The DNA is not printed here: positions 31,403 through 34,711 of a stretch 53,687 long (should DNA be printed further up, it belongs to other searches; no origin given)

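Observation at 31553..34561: Catalytically degenerate P1B-type ATPase homologue with a roughly 470-aa acidic disordered N-terminus, overlapping the radical-SAM gene start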

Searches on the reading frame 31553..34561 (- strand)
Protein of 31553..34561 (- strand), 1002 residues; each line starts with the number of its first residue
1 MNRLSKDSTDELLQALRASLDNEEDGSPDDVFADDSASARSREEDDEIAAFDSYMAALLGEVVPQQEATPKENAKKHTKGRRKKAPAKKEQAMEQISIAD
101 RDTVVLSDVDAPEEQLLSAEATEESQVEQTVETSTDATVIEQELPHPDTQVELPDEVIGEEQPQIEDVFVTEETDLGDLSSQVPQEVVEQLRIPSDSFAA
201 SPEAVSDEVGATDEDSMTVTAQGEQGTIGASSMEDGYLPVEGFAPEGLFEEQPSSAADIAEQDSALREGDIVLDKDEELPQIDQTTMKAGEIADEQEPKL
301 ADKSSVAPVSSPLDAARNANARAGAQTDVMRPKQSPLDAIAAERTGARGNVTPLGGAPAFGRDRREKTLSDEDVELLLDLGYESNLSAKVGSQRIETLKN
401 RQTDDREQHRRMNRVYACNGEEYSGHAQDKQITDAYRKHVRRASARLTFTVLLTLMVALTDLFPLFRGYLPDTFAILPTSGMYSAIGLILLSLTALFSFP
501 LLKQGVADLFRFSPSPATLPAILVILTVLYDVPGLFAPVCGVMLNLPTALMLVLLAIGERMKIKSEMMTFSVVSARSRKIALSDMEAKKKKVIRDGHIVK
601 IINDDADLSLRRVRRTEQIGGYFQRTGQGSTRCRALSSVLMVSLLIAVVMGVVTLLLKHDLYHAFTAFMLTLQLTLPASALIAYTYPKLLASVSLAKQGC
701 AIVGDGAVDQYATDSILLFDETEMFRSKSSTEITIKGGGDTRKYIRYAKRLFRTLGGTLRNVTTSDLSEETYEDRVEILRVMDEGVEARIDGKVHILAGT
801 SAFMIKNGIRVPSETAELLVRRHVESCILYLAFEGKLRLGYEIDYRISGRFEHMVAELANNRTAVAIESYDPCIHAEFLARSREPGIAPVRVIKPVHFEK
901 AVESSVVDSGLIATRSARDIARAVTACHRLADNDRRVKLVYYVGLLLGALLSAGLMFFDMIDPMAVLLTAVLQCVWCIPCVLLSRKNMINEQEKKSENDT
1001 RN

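Call 3: search_protein_families(library=pfam, proteins=[window:31553-34561:-], max_evalue=1)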
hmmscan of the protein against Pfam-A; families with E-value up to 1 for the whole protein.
window:31553-34561:- (1002 aa): 0 families

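Call 4: search_protein_families(library=ncbifam, proteins=[window:31553-34561:-], max_evalue=1)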
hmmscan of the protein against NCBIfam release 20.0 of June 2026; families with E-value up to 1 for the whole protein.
window:31553-34561:- (1002 aa): 5 families
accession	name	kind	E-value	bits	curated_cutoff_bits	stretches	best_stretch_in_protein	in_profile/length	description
TIGR01525.1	ATPase-IB_hvy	subfamily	8.3e-06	24.9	346.25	1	639-877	173-418/560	heavy metal translocating P-type ATPase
NF050124.2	chryseobasin_RiPP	equivalog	0.009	16.6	50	1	55-109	8-63/71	MNIO class RiPP chryseobasin precursor ChrA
TIGR03198.1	pucE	equivalog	0.11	11.9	254.3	1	964-1000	88-124/151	xanthine dehydrogenase subunit E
NF003977.1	PRK05470.1-1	equivalog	0.12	12.7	60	0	949-989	14-54/117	fumarate reductase subunit FrdD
NF043084.2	XdhC_XDHase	equivalog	0.15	11.5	217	1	970-1001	95-126/151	xanthine dehydrogenase subunit XdhC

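Call 5: search_solved_structures(query=window:31553-34561:-, max_evalue=10, show_alignments=3)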
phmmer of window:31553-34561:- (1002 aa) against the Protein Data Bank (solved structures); distinct sequences matched with E-value up to 10: 2.
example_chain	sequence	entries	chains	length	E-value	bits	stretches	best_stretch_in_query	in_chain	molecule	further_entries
8t5y_A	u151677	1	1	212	0.2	12.8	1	347-441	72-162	DarR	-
8suk_A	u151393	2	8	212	0.26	12.4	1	347-441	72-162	DarR | TetR/AcrR family transcriptional regulator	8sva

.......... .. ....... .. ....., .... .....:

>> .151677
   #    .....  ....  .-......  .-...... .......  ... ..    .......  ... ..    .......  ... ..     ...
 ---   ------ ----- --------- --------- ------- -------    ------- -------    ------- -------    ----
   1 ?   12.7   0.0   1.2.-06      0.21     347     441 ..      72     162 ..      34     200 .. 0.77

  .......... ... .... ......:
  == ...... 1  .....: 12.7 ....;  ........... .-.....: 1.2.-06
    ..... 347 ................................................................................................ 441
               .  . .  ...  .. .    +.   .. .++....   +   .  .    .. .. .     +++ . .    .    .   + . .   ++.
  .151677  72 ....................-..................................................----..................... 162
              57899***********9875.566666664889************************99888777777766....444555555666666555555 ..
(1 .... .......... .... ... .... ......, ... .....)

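Call 6: find_homologous_proteins(query=window:31553-34561:-, max_evalue=0.001)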
Query window:31553-34561:- (1002 aa): 34 proteins with E <= 0.001 among 8000 candidates.
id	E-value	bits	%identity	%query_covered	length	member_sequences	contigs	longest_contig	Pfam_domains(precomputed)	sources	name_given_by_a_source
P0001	0.0e+0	2162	99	100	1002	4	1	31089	-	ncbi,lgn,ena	-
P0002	0.0e+0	1655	77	100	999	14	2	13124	-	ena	-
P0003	0.0e+0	1642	76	100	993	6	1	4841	-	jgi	jgi:hypothetical protein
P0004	0.0e+0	1625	75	100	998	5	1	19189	-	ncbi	-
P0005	0.0e+0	1568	73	100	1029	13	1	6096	-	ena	-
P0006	0.0e+0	1418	67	99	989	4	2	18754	-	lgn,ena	-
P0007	0.0e+0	1128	54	100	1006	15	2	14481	-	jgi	jgi:cation transport ATPase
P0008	0.0e+0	1125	56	100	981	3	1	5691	-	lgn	-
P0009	0.0e+0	1119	56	100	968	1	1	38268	-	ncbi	-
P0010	0.0e+0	1116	54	100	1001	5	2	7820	-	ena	-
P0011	0.0e+0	1107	55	100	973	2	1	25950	-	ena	-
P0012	0.0e+0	1105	54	100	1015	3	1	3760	-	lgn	-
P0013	0.0e+0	1099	54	100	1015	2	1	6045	-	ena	-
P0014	0.0e+0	1079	54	100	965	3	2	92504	-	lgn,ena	-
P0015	0.0e+0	1070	53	100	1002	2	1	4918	-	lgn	-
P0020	3.0e-283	960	50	100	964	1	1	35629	-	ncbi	-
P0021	2.8e-269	914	47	100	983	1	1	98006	-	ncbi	-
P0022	2.3e-268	911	47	100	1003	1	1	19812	-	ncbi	-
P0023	3.6e-267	907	46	100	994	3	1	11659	-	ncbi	-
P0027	6.3e-249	847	47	100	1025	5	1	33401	-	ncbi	-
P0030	6.4e-243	827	44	100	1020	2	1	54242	-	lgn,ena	-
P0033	1.9e-219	749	52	70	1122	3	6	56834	-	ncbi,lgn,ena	-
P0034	7.9e-39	152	23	62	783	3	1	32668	-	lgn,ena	-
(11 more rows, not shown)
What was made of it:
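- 31553..34561 (-): Whole CDS of protein X (1002 aa plus stop), a P1B-ATPase-derived pseudo-pump. 34 full-length homologues (call 6).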

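Call 8: search_solved_structures(query=A1, max_evalue=10, show_alignments=3)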
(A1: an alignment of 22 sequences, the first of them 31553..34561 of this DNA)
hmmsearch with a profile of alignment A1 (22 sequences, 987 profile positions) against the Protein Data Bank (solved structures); distinct sequences matched with E-value up to 10: 10.
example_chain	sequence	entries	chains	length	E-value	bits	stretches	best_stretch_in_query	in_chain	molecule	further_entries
1cit_A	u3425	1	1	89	1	10.4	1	588-622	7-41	PROTEIN (ORPHAN NUCLEAR RECEPTOR NGFI-B)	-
7ll1_H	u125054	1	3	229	1.5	9.8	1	795-831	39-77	VRC40.01 Fab Heavy chain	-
7l79_H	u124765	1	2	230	1.5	9.8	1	795-831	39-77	Heavy chain of VRC40.01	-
7lg6_H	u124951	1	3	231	1.5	9.8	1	795-831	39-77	VRC40.01 Fab Heavy Chain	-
6lc1_J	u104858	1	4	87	2.5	9.1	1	588-622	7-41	Nuclear receptor subfamily 4 group A member 1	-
2lm2_A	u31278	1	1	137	2.8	8.9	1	434-487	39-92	Neuronal acetylcholine receptor subunit beta-2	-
9tg8_A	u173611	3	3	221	3.1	8.8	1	129-301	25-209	Drebrin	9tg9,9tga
7pzy_i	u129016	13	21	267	3.1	8.8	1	53-270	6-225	HABP4_PAI-RBP1 domain-containing protein | 60S ribosomal protein CAALFM_C304810CA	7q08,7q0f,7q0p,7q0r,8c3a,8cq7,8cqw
2ksr_A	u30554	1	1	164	5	8.1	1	434-487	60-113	Neuronal acetylcholine receptor subunit beta-2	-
8c83_x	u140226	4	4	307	7.2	7.5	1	115-239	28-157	OTU domain-containing protein 2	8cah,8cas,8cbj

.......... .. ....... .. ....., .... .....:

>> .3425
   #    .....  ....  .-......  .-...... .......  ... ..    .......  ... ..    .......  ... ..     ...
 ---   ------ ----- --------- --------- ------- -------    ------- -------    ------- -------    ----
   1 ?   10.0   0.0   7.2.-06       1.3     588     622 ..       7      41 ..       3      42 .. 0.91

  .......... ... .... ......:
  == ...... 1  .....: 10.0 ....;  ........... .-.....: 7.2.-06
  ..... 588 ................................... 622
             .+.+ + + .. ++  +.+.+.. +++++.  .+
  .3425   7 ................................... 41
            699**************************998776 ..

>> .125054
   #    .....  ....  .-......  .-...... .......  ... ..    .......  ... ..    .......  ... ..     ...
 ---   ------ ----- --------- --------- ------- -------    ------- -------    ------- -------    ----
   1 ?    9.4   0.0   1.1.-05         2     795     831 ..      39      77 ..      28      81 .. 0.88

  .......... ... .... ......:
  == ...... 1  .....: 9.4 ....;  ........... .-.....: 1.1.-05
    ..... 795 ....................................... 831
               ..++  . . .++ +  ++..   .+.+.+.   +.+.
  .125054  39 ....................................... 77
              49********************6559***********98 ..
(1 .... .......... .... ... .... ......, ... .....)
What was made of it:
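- Tried and rejected: Sequence searches against the PDB, with the single sequence and with a profile, gave only chance hits (calls 5, 8).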

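Call 9: search_protein_families(library=pfam, alignment_id=A1, max_evalue=1)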
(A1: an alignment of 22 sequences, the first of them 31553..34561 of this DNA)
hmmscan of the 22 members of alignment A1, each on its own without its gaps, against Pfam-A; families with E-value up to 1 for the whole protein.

A. member 1, window:31553-34561:- (1002 aa): 0 families

B. families by the number of members that match (of 22 scanned): 16 families
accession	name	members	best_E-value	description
PF20990.2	DUF2207_C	2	0.00014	Predicted membrane protein (DUF2207) C-terminal domain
PF12067.13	Sox17_18_mid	2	0.043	Sox 17/18 central domain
PF17381.7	Svs_4_5_6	1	0.0024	Seminal vesicle secretory proteins 4/5/6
PF18900.5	DUF5656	1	0.0035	Protein of unknown function (DUF5656)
PF11775.14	CobT_C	1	0.035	Cobalamin biosynthesis protein CobT VWA domain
PF20315.3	DUF6611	1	0.035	Family of unknown function (DUF6611)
PF20237.3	DUF6594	1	0.042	Family of unknown function (DUF6594)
PF03186.18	CobD_Cbib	1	0.045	CobD/Cbib protein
PF08690.15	GET2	1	0.08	GET complex subunit GET2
PF23976.1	DUF7302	1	0.088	Family of unknown function (DUF7302)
PF12278.13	SDP_N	1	0.097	Sex determination protein N terminal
PF04568.17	IATP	1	0.14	Mitochondrial ATPase inhibitor, IATP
PF18608.7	XAF1_C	1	0.23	XIAP-associated factor 1 C-terminal domain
PF01769.21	MgtE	1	0.26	Divalent cation transporter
PF18159.6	S_4TM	1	0.42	SMODS-associating 4TM effector domain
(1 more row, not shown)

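Call 10: search_protein_families(library=ncbifam, alignment_id=A1, max_evalue=1)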
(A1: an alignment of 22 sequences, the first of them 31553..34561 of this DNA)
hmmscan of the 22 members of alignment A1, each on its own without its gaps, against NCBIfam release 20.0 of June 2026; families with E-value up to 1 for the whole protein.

A. member 1, window:31553-34561:- (1002 aa): 5 families
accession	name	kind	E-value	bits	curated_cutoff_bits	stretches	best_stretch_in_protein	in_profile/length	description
TIGR01525.1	ATPase-IB_hvy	subfamily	8.3e-06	24.9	346.25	1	639-877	173-418/560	heavy metal translocating P-type ATPase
NF050124.2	chryseobasin_RiPP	equivalog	0.009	16.6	50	1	55-109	8-63/71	MNIO class RiPP chryseobasin precursor ChrA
TIGR03198.1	pucE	equivalog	0.11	11.9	254.3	1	964-1000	88-124/151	xanthine dehydrogenase subunit E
NF003977.1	PRK05470.1-1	equivalog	0.12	12.7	60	0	949-989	14-54/117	fumarate reductase subunit FrdD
NF043084.2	XdhC_XDHase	equivalog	0.15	11.5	217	1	970-1001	95-126/151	xanthine dehydrogenase subunit XdhC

B. families by the number of members that match (of 22 scanned): 16 families
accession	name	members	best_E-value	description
TIGR01525.1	ATPase-IB_hvy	19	2.9e-06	heavy metal translocating P-type ATPase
TIGR03198.1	pucE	4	0.048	xanthine dehydrogenase subunit E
NF043084.2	XdhC_XDHase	3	0.058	xanthine dehydrogenase subunit XdhC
TIGR01512.1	ATPase-IB2_Cd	3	0.18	cadmium family heavy metal-translocating P-type ATPase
NF050124.2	chryseobasin_RiPP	2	0.00067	MNIO class RiPP chryseobasin precursor ChrA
NF049893.1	spr0155_permease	2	0.013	ABC transporter permease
TIGR03911.1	pyrrolys_PylD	1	0.047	3-methylornithyl-N6-L-lysine dehydrogenase PylD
NF011492.0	PRK14900.1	1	0.05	valine--tRNA ligase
NF010603.0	PRK13999.1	1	0.056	K(+)-transporting ATPase subunit C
TIGR00681.1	kdpC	1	0.083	K(+)-transporting ATPase subunit C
NF011683.0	PRK15103.1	1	0.11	membrane integrity-associated transporter subunit PqiA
NF033634.1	SLATT_1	1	0.11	SLATT domain-containing protein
NF003977.1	PRK05470.1-1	1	0.12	fumarate reductase subunit FrdD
NF053719.1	KdoHdxKdoO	1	0.12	Kdo hydroxylase KdoO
NF041098.2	diketo_inos_hlase_IolN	1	0.16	3-dehydro-scyllo-inosose hydrolase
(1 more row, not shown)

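Call 18: find_encoding_contigs(protein=P0021, flank=8000, max_places=2)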
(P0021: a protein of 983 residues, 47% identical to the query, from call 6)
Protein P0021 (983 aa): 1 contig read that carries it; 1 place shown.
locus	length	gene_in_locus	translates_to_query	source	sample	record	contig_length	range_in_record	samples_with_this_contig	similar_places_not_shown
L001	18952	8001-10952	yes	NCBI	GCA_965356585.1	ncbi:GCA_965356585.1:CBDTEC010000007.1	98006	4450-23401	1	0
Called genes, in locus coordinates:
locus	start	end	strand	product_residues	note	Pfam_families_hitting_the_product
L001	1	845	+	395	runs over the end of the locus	PF00438:S-AdoMet_synt_N, PF02772:S-AdoMet_synt_M, PF02773:S-AdoMet_synt_C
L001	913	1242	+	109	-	-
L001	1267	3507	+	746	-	PF23139:OB_YrrC, PF14520:HHH_5, PF14490:HHH_RecD2, PF01443:Viral_helicase1, PF05970:PIF1, PF13245:AAA_19, PF13604:AAA_30, PF18335:SH3_13, +6 more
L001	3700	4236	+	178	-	PF00156:Pribosyltran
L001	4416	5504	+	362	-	PF06723:MreB_Mbl, PF00022:Actin (faint), PF00012:HSP70, PF14450:FtsA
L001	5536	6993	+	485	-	PF01546:Peptidase_M20, PF07687:M20_dimer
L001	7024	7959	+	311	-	PF08032:SpoU_sub_bind, PF00588:SpoU_methylase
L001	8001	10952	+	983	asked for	-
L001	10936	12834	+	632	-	PF19864:Radical_SAM_N2, PF04055:Radical_SAM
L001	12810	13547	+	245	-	PF10105:DUF2344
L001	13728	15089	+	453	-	-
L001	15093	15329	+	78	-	-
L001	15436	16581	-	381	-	-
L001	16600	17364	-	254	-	PF13398:Peptidase_M50B (weak)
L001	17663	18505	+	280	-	PF13560:HTH_31, PF01381:HTH_3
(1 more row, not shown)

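Call 19: find_encoding_contigs(protein=P0034, flank=8000, max_places=2)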
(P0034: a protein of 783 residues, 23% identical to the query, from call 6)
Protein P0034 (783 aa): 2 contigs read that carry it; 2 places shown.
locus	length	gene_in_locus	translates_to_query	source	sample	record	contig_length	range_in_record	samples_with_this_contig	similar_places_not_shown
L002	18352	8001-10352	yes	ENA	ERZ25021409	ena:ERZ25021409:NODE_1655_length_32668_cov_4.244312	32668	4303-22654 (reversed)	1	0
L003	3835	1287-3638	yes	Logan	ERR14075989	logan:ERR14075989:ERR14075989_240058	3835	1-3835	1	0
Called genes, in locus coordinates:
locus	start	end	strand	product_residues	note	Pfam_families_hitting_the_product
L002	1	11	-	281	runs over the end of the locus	PF01869:BcrAD_BadFG (weak), PF03630:Fumble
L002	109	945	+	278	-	PF00702:Hydrolase, PF13344:Hydrolase_6, PF13242:Hydrolase_like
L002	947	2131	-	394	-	PF07454:SpoIIP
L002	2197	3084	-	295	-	PF03418:Peptidase_A25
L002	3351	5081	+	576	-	PF00496:SBP_bac_5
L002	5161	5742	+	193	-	PF14277:DUF4364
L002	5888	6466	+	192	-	PF04542:Sigma70_r2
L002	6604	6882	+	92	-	PF13451:zf_Tbcl, PF23477:zf_Tbcl_2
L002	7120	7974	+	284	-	PF08032:SpoU_sub_bind, PF00588:SpoU_methylase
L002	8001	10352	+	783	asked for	-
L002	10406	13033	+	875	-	PF19864:Radical_SAM_N2, PF04055:Radical_SAM, PF10105:DUF2344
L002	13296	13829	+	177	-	PF00466:Ribosomal_L10, PF27436:RL10_C (faint)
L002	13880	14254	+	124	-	PF16320:Ribosomal_L12_N, PF00542:Ribosomal_L12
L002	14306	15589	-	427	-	PF04229:GrpB, PF00293:NUDIX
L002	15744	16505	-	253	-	PF03976:PPK2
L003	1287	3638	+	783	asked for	-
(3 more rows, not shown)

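Call 32: find_encoding_contigs(protein=P0033, flank=8000, max_places=2)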
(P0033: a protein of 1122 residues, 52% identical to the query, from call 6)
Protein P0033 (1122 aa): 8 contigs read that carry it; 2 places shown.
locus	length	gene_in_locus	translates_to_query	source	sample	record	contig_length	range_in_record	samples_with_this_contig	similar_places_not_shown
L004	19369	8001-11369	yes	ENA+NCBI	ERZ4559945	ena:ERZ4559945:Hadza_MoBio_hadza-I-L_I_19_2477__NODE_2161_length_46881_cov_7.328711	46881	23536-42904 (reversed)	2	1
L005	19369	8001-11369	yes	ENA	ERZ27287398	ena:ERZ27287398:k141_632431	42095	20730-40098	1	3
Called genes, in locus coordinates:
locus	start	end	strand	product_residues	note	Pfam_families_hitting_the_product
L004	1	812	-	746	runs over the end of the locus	PF23139:OB_YrrC, PF14520:HHH_5 (weak), PF14490:HHH_RecD2, PF13604:AAA_30, PF05970:PIF1 (weak), PF13245:AAA_19, PF18335:SH3_13, PF13538:UvrD_C_2, +4 more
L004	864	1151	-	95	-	-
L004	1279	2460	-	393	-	PF00438:S-AdoMet_synt_N, PF02772:S-AdoMet_synt_M, PF02773:S-AdoMet_synt_C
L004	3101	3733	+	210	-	-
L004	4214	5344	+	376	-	PF06723:MreB_Mbl, PF00022:Actin (faint), PF00012:HSP70, PF14450:FtsA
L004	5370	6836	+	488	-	PF01546:Peptidase_M20, PF07687:M20_dimer (weak)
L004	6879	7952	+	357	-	PF08032:SpoU_sub_bind, PF00588:SpoU_methylase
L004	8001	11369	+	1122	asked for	-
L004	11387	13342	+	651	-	PF19864:Radical_SAM_N2, PF04055:Radical_SAM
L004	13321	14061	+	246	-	PF10105:DUF2344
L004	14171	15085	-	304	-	PF00701:DHDPS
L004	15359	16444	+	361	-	PF02547:Queuosine_synth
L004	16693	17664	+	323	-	PF00768:Peptidase_S11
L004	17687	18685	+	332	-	PF01745:IPT (weak), PF01715:IPPT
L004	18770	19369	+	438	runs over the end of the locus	-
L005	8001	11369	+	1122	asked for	-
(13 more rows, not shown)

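Call 33: find_encoding_contigs(protein=P0030, flank=8000, max_places=2)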
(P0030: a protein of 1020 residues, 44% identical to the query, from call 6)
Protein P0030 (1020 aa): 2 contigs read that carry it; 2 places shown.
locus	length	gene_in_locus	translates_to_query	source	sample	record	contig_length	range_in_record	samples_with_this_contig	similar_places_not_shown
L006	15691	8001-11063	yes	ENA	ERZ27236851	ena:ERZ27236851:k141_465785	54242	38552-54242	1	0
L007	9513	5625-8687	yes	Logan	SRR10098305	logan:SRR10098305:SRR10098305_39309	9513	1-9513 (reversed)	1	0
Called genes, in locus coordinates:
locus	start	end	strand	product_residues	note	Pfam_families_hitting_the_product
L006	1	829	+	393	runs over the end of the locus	PF00438:S-AdoMet_synt_N, PF02772:S-AdoMet_synt_M, PF02773:S-AdoMet_synt_C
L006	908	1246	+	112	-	-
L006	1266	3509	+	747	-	PF23139:OB_YrrC, PF14520:HHH_5, PF14490:HHH_RecD2, PF01443:Viral_helicase1 (weak), PF13245:AAA_19, PF13604:AAA_30, PF18335:SH3_13, PF13538:UvrD_C_2, +5 more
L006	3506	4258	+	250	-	PF00156:Pribosyltran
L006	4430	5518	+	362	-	PF00022:Actin (weak), PF06723:MreB_Mbl, PF00012:HSP70, PF14450:FtsA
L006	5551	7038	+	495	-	PF01546:Peptidase_M20, PF07687:M20_dimer (weak)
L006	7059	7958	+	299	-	PF08032:SpoU_sub_bind, PF00588:SpoU_methylase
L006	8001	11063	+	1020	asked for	-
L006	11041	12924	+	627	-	PF19864:Radical_SAM_N2, PF04055:Radical_SAM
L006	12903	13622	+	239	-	PF10105:DUF2344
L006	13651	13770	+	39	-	-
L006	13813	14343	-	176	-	PF07155:ECF-ribofla_trS, PF12822:ECF_trnsprt (weak)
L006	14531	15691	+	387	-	?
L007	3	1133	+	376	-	?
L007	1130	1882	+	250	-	PF00156:Pribosyltran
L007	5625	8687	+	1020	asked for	-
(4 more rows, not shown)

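Call 71: search_protein_families(library=padloc, proteins=[window:31553-34561:-], max_evalue=0.01)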
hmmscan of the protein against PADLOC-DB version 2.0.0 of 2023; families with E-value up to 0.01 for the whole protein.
window:31553-34561:- (1002 aa): 0 families
